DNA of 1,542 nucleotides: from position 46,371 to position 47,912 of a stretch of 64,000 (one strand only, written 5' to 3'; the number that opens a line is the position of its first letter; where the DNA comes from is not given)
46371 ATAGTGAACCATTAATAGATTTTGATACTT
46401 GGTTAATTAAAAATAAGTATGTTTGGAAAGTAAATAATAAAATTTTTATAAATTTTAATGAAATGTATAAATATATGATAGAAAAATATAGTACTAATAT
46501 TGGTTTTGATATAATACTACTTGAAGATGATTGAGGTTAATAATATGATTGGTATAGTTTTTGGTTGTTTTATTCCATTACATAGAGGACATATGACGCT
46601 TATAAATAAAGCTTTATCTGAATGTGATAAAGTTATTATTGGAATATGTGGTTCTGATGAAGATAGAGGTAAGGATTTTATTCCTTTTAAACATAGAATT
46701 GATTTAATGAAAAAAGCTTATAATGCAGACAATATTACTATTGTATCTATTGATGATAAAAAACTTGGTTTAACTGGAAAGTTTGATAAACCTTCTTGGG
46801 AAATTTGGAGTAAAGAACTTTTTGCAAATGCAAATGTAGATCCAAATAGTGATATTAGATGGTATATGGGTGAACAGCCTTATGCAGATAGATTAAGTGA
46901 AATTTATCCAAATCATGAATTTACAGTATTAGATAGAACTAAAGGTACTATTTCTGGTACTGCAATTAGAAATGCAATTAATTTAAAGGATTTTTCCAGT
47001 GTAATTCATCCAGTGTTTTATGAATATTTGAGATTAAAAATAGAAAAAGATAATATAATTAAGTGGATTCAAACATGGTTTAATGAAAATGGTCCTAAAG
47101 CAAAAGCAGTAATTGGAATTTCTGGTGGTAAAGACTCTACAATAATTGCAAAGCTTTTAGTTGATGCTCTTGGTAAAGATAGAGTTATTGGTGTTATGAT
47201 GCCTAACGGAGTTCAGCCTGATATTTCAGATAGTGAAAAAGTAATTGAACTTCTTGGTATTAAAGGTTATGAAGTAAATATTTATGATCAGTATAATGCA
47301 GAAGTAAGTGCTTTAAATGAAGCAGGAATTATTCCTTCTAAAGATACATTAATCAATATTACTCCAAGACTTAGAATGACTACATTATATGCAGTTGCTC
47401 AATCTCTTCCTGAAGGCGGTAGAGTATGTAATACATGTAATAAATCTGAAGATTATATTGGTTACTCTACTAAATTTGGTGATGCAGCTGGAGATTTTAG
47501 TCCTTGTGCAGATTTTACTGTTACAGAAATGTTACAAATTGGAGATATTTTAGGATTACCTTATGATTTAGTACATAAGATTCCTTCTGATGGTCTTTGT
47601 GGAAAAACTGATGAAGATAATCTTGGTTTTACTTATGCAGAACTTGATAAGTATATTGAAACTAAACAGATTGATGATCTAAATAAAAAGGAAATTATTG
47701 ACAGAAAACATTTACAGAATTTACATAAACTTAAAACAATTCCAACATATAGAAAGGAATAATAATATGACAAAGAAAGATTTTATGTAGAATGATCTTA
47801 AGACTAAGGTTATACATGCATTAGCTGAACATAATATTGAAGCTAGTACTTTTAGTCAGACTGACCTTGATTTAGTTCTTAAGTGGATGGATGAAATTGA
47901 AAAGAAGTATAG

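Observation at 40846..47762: Complete Preiss-Handler NAD+ salvage pathway on the element (PncA, PncB, P-loop kinase, NMNAT-NadE fusion): candidate NAD+-reconstitution counter-defence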

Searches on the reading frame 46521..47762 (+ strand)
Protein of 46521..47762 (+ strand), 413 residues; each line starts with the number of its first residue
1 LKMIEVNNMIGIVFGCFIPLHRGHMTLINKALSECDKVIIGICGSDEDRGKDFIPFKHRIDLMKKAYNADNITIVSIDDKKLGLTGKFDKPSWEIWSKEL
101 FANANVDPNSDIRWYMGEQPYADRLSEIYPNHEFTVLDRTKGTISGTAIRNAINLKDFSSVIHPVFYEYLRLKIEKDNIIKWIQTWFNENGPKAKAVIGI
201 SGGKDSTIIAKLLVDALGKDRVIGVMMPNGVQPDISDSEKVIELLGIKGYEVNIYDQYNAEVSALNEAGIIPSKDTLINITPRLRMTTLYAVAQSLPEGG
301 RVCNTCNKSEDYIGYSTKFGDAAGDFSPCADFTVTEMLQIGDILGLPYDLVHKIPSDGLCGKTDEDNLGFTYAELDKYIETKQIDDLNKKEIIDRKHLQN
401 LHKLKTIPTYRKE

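Call 3: search_protein_families(library=pfam, proteins=[window:46521-47762:+], max_evalue=0.01)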
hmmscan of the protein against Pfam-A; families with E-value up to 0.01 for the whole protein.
window:46521-47762:+ (413 aa): 5 families
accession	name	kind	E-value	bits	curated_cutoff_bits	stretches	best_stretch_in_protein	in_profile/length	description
PF02540.23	NAD_synthase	-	2.3e-45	155.1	21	1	178-403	4-225/242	NAD synthase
PF01467.32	CTP_transf_like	-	1.6e-12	48.2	21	1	13-150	2-131/133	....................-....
PF08218.17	Citrate_ly_lig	-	0.00014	22.1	20.9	1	19-78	10-66/182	Citrate lyase ligase C-terminal domain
PF03054.22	tRNA_Me_trans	-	0.003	17.7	20.6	0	195-262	2-80/202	tRNA methyl transferase HUP domain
PF02569.21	Pantoate_ligase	-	0.01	15.5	20.7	0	20-42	32-54/268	Pantoate-beta-alanine ligase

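Call 4: search_protein_families(library=ncbifam, proteins=[window:46521-47762:+], max_evalue=0.01)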
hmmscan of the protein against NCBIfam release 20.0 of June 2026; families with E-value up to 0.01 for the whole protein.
window:46521-47762:+ (413 aa): 30 families (the best 25 are shown)
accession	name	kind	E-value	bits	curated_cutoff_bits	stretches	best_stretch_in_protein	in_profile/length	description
NF010587.0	PRK13980.1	equivalog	2.9e-47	161.1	255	1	172-396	11-231/267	NAD+ synthase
TIGR00552.1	nadE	equivalog_domain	4.8e-44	150.4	63.65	1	177-408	7-241/251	NAD(+) synthase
NF001979.1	PRK00768.1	equivalog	2.1e-30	106.1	250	1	174-408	19-264/266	NAD(+) synthase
NF010588.0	PRK13981.1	equivalog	4.5e-28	98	479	1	186-399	279-499/546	NAD+ synthase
NF002048.0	PRK00876.1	subfamily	1.2e-20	73.7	313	2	174-256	18-102/330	NAD(+) synthase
TIGR01526.1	nadR_NMN_Atrans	equivalog_domain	3.2e-18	66.1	341.15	1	10-151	3-144/325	nicotinamide-nucleotide adenylyltransferase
TIGR00125.1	cyt_tran_rel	domain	2.7e-11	43.5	27.7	1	10-63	1-56/65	adenylyltransferase/cytidyltransferase family protein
NF005988.0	PRK08099.1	equivalog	5.1e-10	39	201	1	7-151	63-213/411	multifunctional transcriptional regulator/nicotinamide-nucleotide adenylyltransferase/ribosylnicotinamide kinase NadR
NF003787.0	PRK05379.1-4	equivalog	7.8e-07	28.4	449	1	13-153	14-152/346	bifunctional nicotinamide-nucleotide adenylyltransferase/Nudix hydroxylase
NF002250.0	PRK01170.1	subfamily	8.6e-07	28.7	489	1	9-85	1-80/322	bifunctional pantetheine-phosphate adenylyltransferase/NTP phosphatase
NF002243.0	PRK01153.1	subfamily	1.1e-06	28.4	127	1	11-73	3-71/175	nicotinamide-nucleotide adenylyltransferase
NF001985.0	PRK00777.1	subfamily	2.2e-06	27.8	104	1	12-80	8-83/157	pantetheine-phosphate adenylyltransferase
TIGR01510.1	coaD_prev_kdtB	equivalog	4.1e-06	26.9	103.3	1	11-78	2-68/155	pantetheine-phosphate adenylyltransferase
NF002730.0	PRK02628.1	equivalog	1.1e-05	23.8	473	1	194-321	360-496/677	NAD(+) synthase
TIGR01527.1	arch_NMN_Atrans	equivalog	1.6e-05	24.5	181.2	1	11-71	2-63/167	nicotinamide-nucleotide adenylyltransferase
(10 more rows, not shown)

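Call 7: search_protein_families(library=phrogs, proteins=[window:46521-47762:+], max_evalue=0.001)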
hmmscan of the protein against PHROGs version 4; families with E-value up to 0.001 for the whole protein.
window:46521-47762:+ (413 aa): 6 families
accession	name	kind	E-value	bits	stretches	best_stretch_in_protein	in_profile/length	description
phrog_11189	-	other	2.5e-61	208.4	1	172-412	7-254/256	NAD synthetase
phrog_3462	-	moron, auxiliary metabolic gene and host takeover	2.3e-23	84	1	8-165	2-161/346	nicotinamide-nucleotide adenylyltransferase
phrog_36784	-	other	4.7e-16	59.3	1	180-340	296-470/594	NAD synthetase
phrog_395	-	other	3.9e-09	37.7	1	9-116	12-100/373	cytidyltransferase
phrog_7878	-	other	1.1e-06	29.8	1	10-102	3-91/131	bifunctional heptose 7-phosphate kinase/heptose 1-phosphate adenyltransferase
phrog_3041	-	other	4.1e-06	26.4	1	6-160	48-206/678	cytidyltransferase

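Call 20: search_solved_structures(query=window:46545-47762:+, max_evalue=0.001, show_alignments=3)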
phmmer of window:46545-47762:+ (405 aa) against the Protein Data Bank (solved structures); distinct sequences matched with E-value up to 0.001: 26.
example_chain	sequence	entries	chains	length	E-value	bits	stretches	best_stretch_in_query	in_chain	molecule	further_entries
2e18_A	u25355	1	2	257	6.7e-33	117.3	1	166-384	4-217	NH(3)-dependent NAD(+) synthetase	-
3fiu_A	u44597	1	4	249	5.8e-30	107.7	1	170-398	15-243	NH(3)-dependent NAD(+) synthetase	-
6kv3_A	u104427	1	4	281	2e-23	86.1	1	175-398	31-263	NH(3)-dependent NAD(+) synthetase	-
4xfd_A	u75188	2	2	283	7.3e-21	77.7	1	156-395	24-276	NH(3)-dependent NAD(+) synthetase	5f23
5huh_A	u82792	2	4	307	2.4e-20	76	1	174-382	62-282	NH(3)-dependent NAD(+) synthetase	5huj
5wp0_A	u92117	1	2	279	3.9e-20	75.3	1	188-402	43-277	NH(3)-dependent NAD(+) synthetase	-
4q16_A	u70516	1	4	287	3.7e-19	72.1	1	182-396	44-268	NH(3)-dependent NAD(+) synthetase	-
1xng_A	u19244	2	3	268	4.3e-18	68.6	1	186-390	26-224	NH(3)-dependent NAD(+) synthetase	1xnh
3p52_A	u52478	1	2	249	8.4e-18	67.6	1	182-380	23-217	NH(3)-dependent NAD(+) synthetase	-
3hmq_A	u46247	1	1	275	2.4e-17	66.1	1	187-395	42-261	NH(3)-dependent NAD(+) synthetase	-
1ee1_A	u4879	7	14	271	2.9e-17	65.9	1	167-397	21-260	NH(3)-DEPENDENT NAD(+) SYNTHETASE | NAD SYNTHETASE | PROTEIN (NAD SYNTHETASE)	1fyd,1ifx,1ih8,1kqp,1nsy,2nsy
4f4h_A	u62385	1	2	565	7.7e-17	64.4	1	174-328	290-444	Glutamine dependent NAD+ synthetase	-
3q4g_A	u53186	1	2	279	8.6e-17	64.3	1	187-401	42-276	NH(3)-dependent NAD(+) synthetase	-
3dpi_A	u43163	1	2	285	2.4e-16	62.8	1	172-384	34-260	NAD+ synthetase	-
2pz8_A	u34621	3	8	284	3.1e-16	62.4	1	172-396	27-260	NH(3)-dependent NAD(+) synthetase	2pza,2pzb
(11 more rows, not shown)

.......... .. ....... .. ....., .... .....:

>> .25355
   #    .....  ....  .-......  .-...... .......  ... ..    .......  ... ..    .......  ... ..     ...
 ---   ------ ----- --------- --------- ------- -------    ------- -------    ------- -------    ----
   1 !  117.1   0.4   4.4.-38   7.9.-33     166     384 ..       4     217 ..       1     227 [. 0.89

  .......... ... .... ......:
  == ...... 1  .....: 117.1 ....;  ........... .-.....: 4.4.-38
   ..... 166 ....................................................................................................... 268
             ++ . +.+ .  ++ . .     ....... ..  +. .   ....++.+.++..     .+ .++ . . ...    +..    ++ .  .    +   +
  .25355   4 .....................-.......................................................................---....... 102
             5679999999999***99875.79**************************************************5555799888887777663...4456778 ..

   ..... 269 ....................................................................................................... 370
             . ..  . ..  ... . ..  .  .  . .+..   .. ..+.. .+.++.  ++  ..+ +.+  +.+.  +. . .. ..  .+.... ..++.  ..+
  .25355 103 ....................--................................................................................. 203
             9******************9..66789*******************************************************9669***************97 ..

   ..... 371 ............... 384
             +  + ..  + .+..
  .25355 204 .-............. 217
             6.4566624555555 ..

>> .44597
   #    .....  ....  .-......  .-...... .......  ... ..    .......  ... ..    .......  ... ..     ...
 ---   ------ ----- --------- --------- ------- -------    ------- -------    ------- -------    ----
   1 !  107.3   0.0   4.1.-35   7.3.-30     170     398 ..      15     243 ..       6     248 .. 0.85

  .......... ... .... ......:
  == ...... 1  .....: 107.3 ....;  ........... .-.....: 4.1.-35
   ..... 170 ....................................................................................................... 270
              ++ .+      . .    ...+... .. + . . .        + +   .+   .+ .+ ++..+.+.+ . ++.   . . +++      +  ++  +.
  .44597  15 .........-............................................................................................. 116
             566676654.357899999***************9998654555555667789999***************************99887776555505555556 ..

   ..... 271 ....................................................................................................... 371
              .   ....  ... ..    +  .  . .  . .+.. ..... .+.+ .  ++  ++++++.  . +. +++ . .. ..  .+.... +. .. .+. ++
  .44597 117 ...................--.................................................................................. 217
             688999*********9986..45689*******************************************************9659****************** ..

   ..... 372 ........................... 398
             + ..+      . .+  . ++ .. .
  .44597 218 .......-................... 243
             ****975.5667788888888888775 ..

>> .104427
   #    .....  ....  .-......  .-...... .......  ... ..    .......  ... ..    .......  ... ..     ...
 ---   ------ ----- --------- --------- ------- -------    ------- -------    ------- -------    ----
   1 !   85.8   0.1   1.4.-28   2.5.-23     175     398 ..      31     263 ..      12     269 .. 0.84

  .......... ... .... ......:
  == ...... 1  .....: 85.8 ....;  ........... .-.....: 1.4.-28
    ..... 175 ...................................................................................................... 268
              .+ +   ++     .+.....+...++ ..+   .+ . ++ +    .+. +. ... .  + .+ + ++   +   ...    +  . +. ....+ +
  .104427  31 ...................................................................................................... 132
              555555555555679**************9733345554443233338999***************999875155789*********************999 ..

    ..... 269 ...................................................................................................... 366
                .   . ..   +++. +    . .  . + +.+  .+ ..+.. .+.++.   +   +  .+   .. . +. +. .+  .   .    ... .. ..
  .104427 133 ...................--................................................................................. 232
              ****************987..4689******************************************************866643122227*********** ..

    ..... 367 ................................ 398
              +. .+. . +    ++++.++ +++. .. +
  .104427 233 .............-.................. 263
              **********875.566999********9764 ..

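Call 21: find_related_loci(query=window:46545-47762:+, collection=viral_contigs, flank=10000)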
Query window:46545-47762:+ (405 aa) in viral_contigs; peptide patterns used: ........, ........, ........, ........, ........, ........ (x = any residue, [..] = any of these).
9 stretches matched a pattern; 1 encode a relative of the query (tblastn E <= 1e-3); 1 distinct loci.
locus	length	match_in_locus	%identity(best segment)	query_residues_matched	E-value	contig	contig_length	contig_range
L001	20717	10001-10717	87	167-405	1e-137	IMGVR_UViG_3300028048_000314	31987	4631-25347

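Call 22: find_homologous_proteins(query=window:46545-47762:+, max_evalue=0.00001)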
Query window:46545-47762:+ (405 aa): 8000 proteins with E <= 0.00001 among 8000 candidates; the best 120 are listed.
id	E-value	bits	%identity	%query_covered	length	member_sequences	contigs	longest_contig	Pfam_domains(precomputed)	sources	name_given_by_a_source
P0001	9.8e-271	916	98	100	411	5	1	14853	PF01467.33,PF02540.24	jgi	-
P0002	4.8e-148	511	59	100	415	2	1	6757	PF01467.33,PF02540.24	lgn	-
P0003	2.5e-136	473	89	58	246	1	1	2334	PF02540.24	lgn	-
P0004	4.4e-135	469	88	59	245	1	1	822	PF02540.24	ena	-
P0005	3.9e-134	466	87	59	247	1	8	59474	PF02540.24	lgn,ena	-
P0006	3.9e-134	466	87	59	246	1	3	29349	PF02540.24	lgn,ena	-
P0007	5.4e-134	465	87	59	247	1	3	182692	PF02540.24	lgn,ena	-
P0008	7.4e-134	465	88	58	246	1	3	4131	PF02540.24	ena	-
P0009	1.0e-133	464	88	58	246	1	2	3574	PF02540.24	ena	-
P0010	1.4e-133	464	87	59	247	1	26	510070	PF02540.24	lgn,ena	-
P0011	1.4e-133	464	87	59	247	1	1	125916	PF02540.24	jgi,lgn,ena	-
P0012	1.9e-133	463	87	59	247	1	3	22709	PF02540.24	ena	-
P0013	2.0e-133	463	88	58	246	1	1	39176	PF02540.24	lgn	-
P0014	2.0e-133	463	88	58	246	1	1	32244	PF02540.24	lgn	-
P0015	7.5e-133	461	88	58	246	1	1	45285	PF02540.24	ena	-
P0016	9.2e-133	461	86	59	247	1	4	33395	PF02540.24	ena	-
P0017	1.2e-132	461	87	59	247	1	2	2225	PF02540.24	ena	-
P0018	2.6e-132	460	88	58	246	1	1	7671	PF02540.24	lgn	-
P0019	4.6e-132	459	86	59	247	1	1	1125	PF02540.24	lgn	-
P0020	6.4e-132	458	85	59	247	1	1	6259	PF02540.24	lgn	-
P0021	1.0e-126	441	82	59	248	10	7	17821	PF02540.24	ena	-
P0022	2.6e-118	414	76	59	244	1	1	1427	PF02540.24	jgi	jgi:NAD+ synthase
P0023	3.9e-114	400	75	59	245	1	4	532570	PF02540.24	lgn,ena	-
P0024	5.9e-113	396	74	59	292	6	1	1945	PF02540.24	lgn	-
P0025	3.7e-111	390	73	60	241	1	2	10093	PF02540.24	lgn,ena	-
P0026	1.6e-110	388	73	60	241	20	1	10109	PF02540.24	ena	-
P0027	1.8e-110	388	71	59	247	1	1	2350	PF02540.24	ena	-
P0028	4.2e-110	386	72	60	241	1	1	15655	PF02540.24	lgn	-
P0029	4.3e-110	386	71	59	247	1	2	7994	PF02540.24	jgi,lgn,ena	-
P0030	4.3e-110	386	71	59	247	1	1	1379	PF02540.24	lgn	-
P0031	5.3e-110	386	72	60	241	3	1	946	PF02540.24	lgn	-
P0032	5.3e-110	386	72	60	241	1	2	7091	PF02540.24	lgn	-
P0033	5.9e-110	386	71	59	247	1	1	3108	PF02540.24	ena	-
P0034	6.4e-110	386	72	59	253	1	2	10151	PF02540.24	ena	-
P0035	8.2e-110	386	71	59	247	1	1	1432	PF02540.24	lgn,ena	-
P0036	1.7e-109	384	72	60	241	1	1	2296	PF02540.24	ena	-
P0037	1.8e-109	384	72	59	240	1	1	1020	PF02540.24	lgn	-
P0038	2.5e-109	384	72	60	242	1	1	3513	PF02540.24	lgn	-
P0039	2.7e-109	384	72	60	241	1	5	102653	PF02540.24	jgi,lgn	jgi:NAD+ synthase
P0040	3.1e-109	384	74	57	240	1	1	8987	PF02540.24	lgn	-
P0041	4.7e-109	383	72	56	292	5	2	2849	PF02540.24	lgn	-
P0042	6.3e-109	383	73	58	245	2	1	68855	PF02540.24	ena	-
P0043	7.8e-109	382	70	59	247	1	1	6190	PF02540.24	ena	-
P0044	9.3e-109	382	73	58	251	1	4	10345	PF02540.24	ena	-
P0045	9.9e-109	382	71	59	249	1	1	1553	PF02540.24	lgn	-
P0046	1.3e-108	382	70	59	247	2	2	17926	PF02540.24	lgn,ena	-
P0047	2.2e-108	381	71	60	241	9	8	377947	PF02540.24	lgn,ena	-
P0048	3.6e-108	380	70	59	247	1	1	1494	PF02540.24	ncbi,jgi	jgi:NAD+ synthase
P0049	3.9e-108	380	70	59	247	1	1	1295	PF02540.24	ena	-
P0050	1.1e-107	378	71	60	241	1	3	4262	PF02540.24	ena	-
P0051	1.2e-107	378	72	60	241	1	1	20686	PF02540.24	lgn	-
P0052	1.2e-107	378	71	60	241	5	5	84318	PF02540.24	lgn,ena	-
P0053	1.7e-107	378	69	59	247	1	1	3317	PF02540.24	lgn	-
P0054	2.0e-107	378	70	60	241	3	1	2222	PF02540.24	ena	-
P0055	2.1e-107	378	72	59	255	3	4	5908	PF02540.24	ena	-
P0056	2.6e-107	377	71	59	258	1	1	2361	PF02540.24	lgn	-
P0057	5.7e-107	376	70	60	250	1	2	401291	PF02540.24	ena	-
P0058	9.7e-107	375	71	58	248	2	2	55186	PF02540.24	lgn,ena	-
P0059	1.4e-106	375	70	59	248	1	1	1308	PF03054.23,PF02540.24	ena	-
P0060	1.9e-106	374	70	59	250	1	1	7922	PF02540.24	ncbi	-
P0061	2.2e-106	374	71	58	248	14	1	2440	PF02540.24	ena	-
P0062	2.3e-106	374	68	59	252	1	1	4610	PF02540.24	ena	-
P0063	2.7e-106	374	70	59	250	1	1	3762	PF02540.24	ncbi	-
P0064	2.9e-106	374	71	59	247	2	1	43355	PF03054.23,PF02540.24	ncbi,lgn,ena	-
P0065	3.2e-106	374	70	58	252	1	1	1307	PF02540.24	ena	-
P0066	3.3e-106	374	70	59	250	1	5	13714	PF02540.24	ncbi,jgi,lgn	jgi:NAD+ synthase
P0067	3.5e-106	374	70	60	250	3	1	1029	PF02540.24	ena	-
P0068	5.4e-106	373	67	61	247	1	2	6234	PF02540.24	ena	-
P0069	5.6e-106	373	70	58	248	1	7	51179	PF02540.24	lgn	-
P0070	6.4e-106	373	70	59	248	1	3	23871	PF02540.24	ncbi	-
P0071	1.1e-105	372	70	58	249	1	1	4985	PF03054.23,PF02540.24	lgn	-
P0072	1.3e-105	372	70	59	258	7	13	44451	PF02540.24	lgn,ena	-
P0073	1.4e-105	372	70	59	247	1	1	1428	PF03054.23,PF02540.24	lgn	-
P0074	1.7e-105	371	70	59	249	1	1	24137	PF03054.23,PF02540.24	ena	-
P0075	2.1e-105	371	68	59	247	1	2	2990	PF02540.24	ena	-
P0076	2.3e-105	371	69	59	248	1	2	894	PF02540.24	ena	-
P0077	5.2e-105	370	68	61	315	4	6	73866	PF02540.24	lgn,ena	-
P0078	6.9e-105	369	73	59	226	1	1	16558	PF02540.24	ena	-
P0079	7.3e-105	369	69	59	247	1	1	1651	PF03054.23,PF02540.24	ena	-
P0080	9.2e-105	369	68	59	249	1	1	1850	PF02540.24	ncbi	-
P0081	3.0e-104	367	70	59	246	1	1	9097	PF03054.23,PF02540.24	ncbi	-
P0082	3.9e-104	367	70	60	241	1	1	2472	PF02540.24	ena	-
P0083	5.1e-104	366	68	59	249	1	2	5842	PF02540.24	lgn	-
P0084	8.8e-104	366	68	60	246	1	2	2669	PF03054.23,PF02540.24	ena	-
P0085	1.1e-103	365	68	58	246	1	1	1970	PF03054.23,PF02540.24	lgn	-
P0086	3.9e-103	364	71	59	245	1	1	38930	PF02540.24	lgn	-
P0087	3.9e-103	364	68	59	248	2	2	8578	PF02540.24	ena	-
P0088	4.8e-103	363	69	60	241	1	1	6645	PF02540.24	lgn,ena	-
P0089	2.0e-102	361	69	59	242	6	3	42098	PF02540.24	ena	-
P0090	2.1e-102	361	67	59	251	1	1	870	PF02540.24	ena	-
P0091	2.4e-102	361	69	58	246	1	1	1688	PF03054.23,PF02540.24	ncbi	-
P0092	2.5e-102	361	68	59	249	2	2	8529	PF02540.24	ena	-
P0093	3.0e-102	361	67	59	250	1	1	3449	PF03054.23,PF02540.24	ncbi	-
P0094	3.6e-102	360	68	59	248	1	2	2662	PF02540.24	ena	-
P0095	3.9e-102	360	68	59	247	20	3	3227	PF03054.23,PF02540.24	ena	-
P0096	4.6e-102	360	68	59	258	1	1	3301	PF02540.24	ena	-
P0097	7.5e-102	359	69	59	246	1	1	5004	PF02540.24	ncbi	-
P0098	8.2e-102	359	69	59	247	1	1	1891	PF03054.23,PF02540.24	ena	-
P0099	1.0e-101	359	68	58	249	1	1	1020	PF02540.24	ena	-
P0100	1.2e-101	359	68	59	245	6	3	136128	PF02540.24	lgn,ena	-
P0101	1.5e-101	358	68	60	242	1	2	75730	PF02540.24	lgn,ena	-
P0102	1.5e-101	358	68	58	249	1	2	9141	PF02540.24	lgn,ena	-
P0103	1.6e-101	358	64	64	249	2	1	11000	PF02540.24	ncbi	-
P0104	1.9e-101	358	68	58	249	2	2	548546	PF02540.24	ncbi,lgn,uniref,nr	ncbi:NAD(+) synthase [Butyrivibrio sp. FCS014]|uniref:NAD(+) synthase n=1 Tax=Butyrivibrio sp. FCS01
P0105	3.3e-101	357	70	59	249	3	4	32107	PF02540.24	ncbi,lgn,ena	-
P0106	3.6e-101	357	68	59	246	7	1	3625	PF03054.23,PF02540.24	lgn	-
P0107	5.5e-101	356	67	59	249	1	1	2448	PF02540.24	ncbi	-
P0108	6.3e-101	356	64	61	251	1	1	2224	PF02540.24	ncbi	-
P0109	1.1e-100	356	68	59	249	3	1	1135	PF02540.24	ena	-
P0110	1.2e-100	355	69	59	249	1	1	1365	PF02540.24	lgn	-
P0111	2.0e-100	355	66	59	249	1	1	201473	PF02540.24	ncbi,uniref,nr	ncbi:NAD(+) synthase [Butyrivibrio sp. CB08]|uniref:NAD(+) synthase n=1 Tax=Butyrivibrio sp. CB08 Ta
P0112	2.2e-100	354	67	59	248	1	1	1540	PF02540.24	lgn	-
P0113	4.2e-100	354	66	59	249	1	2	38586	PF02540.24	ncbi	-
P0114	4.7e-100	353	69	58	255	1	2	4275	PF02540.24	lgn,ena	-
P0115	9.0e-100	352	66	60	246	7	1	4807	PF03054.23,PF02540.24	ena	-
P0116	9.6e-100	352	67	59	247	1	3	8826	PF03054.23,PF02540.24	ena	-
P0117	1.0e-99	352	68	59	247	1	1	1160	PF02540.24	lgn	-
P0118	1.1e-99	352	65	60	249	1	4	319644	PF02540.24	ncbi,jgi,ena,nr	ncbi:MAG: NAD(+) synthase [Butyrivibrio sp.]|nr:NAD(+) synthase [Butyrivibrio sp.]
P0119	1.1e-99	352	64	60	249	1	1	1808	PF02540.24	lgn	-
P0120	1.9e-99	351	66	59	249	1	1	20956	PF02540.24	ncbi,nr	ncbi:MAG: NAD(+) synthase [Butyrivibrio sp.]|nr:NAD(+) synthase [Butyrivibrio sp.]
